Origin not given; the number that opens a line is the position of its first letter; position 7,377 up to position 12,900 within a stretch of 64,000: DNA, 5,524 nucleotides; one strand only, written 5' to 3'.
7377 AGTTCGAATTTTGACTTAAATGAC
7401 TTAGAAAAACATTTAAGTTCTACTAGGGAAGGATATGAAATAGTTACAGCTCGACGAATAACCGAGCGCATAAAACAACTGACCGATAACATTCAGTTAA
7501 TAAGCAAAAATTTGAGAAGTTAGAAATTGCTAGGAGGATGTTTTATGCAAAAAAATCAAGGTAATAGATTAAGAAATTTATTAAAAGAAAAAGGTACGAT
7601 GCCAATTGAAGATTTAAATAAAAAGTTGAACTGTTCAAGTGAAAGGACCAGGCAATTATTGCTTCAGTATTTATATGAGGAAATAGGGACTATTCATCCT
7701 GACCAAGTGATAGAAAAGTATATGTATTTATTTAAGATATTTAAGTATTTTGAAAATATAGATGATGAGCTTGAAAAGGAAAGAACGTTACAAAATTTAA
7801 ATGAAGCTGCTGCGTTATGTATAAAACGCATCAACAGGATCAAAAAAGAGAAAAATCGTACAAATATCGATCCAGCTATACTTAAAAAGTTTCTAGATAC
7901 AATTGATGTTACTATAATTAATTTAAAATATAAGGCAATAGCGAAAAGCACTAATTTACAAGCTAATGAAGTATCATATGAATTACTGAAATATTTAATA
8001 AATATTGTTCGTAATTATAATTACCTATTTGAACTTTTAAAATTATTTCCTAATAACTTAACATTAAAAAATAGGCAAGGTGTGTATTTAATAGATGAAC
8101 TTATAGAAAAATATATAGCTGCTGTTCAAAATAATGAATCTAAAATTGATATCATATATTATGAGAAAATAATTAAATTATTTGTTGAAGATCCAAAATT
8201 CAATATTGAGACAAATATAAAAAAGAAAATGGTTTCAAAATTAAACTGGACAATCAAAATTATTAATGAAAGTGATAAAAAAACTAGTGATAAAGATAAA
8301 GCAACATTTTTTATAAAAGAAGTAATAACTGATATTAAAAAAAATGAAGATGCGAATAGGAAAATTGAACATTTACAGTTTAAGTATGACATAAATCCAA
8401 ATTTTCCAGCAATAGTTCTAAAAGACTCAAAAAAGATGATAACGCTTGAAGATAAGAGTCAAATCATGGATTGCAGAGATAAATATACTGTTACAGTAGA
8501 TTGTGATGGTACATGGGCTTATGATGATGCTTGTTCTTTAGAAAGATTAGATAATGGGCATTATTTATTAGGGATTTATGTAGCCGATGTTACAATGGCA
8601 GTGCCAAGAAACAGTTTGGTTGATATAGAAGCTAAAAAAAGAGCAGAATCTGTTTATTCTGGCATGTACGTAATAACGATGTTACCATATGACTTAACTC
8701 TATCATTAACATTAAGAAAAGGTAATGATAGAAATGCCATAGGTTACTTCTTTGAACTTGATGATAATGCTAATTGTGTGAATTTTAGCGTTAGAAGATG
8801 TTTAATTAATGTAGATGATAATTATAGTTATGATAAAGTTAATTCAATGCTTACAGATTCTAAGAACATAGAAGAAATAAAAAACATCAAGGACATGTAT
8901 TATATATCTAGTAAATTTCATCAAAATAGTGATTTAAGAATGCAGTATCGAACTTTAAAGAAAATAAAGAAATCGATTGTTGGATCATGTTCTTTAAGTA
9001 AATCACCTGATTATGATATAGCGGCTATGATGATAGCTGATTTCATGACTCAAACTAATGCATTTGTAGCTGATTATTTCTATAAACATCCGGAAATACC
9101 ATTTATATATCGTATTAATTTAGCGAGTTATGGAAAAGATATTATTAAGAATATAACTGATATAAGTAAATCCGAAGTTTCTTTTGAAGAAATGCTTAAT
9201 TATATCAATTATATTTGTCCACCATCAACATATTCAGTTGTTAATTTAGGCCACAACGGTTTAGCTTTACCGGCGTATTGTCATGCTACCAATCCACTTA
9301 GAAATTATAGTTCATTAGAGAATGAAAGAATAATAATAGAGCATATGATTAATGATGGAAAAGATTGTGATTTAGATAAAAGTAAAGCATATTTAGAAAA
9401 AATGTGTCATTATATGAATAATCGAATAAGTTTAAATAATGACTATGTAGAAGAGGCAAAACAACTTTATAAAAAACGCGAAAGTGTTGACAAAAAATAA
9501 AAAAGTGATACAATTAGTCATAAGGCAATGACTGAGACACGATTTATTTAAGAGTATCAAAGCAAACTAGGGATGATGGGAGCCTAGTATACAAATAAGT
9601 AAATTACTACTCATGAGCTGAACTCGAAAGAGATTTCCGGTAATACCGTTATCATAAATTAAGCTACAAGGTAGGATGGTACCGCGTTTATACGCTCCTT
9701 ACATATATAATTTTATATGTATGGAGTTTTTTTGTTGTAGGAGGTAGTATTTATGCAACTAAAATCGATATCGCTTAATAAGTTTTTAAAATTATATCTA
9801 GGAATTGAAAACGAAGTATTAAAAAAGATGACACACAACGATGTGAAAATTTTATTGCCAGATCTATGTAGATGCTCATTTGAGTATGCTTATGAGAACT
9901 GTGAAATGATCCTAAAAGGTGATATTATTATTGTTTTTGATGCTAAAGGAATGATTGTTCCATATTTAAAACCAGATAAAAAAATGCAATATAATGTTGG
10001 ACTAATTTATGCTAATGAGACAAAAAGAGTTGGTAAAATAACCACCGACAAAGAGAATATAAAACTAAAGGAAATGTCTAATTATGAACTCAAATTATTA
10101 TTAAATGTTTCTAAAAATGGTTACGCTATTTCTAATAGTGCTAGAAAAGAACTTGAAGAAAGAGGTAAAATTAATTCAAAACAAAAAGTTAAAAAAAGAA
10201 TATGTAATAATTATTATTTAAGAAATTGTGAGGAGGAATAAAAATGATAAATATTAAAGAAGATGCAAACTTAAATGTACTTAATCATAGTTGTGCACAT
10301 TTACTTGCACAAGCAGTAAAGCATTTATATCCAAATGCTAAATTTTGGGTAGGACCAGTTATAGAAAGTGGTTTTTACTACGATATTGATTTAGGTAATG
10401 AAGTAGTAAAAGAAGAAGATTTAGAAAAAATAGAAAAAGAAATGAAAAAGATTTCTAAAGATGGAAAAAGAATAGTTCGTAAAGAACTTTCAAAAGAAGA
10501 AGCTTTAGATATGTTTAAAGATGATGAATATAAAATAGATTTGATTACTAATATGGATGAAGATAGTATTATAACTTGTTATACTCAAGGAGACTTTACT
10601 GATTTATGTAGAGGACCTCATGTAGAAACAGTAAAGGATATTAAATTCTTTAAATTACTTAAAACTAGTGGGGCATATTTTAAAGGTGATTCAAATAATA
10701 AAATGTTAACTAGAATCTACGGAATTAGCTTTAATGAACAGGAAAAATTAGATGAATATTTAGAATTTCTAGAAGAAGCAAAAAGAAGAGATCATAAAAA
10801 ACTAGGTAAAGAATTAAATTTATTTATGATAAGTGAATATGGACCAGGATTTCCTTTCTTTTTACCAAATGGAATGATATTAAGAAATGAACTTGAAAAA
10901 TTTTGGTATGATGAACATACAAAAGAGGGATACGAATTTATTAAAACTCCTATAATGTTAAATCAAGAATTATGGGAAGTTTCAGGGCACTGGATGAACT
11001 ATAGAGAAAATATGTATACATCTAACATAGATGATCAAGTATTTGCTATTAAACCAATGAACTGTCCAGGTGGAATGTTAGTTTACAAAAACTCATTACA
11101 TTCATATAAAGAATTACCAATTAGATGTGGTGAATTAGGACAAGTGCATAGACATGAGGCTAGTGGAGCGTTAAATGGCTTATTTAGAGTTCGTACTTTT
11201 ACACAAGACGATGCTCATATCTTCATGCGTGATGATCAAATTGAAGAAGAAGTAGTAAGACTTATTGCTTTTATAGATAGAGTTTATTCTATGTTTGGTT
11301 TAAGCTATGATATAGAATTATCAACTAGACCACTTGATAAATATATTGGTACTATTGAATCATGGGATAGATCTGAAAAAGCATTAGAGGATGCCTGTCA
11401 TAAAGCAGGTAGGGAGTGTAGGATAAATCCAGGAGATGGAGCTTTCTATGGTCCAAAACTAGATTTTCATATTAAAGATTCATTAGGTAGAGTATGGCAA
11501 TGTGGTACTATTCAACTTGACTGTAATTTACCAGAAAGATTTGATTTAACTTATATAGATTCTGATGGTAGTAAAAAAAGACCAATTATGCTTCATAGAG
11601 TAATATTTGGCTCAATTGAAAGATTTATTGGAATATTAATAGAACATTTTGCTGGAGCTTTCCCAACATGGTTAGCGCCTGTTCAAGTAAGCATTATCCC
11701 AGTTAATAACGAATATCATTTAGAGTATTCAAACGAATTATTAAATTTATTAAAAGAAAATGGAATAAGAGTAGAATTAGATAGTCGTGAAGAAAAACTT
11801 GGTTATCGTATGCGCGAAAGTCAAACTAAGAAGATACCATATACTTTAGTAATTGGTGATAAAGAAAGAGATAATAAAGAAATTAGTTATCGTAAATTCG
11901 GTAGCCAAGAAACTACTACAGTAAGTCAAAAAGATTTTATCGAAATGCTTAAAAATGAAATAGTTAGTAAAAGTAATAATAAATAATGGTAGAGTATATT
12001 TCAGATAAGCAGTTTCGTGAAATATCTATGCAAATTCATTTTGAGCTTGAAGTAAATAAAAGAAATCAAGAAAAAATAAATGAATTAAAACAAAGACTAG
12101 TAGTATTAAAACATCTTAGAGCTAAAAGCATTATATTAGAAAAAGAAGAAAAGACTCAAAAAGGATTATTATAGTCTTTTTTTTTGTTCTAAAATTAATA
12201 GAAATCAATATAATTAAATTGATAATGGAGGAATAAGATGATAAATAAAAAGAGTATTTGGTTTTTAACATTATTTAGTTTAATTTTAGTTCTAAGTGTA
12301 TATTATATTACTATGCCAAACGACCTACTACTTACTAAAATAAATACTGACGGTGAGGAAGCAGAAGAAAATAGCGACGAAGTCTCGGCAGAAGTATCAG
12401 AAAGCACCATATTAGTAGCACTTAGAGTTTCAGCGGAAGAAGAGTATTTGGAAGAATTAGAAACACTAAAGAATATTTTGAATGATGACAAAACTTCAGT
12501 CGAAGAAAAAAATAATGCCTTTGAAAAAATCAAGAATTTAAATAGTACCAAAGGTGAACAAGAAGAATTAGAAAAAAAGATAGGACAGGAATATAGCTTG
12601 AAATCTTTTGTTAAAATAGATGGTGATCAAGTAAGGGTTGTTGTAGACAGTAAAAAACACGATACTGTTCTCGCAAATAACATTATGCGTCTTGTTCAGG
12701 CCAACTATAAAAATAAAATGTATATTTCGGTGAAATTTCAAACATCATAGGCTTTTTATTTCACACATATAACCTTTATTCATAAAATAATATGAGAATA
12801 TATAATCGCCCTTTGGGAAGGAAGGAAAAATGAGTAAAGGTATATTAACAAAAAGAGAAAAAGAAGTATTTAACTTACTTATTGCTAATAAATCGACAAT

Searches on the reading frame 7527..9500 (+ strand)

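Call 9: search_protein_families(library=pfam, proteins=[window:7527-9500:+], max_evalue=0.001)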
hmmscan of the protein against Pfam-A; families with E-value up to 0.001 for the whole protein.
window:7527-9500:+ (657 aa): 1 family
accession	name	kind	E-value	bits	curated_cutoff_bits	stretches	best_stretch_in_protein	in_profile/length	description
PF00773.25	RNB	-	1.3e-48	166.4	29.3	1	315-606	3-323/326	RNB domain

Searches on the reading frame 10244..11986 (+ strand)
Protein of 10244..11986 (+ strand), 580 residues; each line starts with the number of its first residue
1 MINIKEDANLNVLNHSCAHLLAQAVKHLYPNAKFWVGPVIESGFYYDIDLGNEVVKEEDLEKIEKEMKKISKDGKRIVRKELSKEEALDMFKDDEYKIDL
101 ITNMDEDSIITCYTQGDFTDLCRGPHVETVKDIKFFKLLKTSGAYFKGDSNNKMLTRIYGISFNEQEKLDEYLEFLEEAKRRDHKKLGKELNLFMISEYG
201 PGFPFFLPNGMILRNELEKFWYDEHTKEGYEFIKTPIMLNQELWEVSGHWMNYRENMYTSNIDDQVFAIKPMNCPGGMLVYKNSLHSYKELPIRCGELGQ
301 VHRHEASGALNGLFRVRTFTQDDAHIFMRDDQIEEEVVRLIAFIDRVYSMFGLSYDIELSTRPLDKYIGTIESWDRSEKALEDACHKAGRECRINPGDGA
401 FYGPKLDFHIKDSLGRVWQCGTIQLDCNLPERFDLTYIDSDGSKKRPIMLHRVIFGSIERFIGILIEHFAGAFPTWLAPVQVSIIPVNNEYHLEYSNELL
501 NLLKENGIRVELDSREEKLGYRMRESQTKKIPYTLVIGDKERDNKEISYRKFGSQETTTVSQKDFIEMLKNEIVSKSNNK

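Call 9: search_protein_families(library=pfam, proteins=[window:10244-11986:+], max_evalue=0.001)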
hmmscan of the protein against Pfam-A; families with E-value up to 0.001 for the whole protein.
window:10244-11986:+ (580 aa): 3 families
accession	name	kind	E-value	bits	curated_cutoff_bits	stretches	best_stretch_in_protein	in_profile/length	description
PF00587.30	tRNA-synt_2b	-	1.9e-45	155.6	29.3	1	263-469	6-179/179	tRNA synthetase class II core domain (G, H, P, S and T)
PF03129.25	HGTP_anticodon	-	2.4e-22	79.3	21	1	481-571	1-93/94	Anticodon binding domain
PF07973.19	tRNA_SAD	-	2.3e-16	59.9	24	1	110-159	1-44/44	Threonyl and Alanyl tRNA synthetase second additional domain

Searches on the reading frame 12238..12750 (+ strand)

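Call 9: search_protein_families(library=pfam, proteins=[window:12238-12750:+], max_evalue=0.001)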
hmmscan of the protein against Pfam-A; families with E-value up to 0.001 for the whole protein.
window:12238-12750:+ (170 aa): 1 family
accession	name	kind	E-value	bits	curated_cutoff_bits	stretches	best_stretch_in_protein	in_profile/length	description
PF12685.13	SpoIIIAH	-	7.1e-13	49.4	30.6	1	5-156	1-181/191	SpoIIIAH-like protein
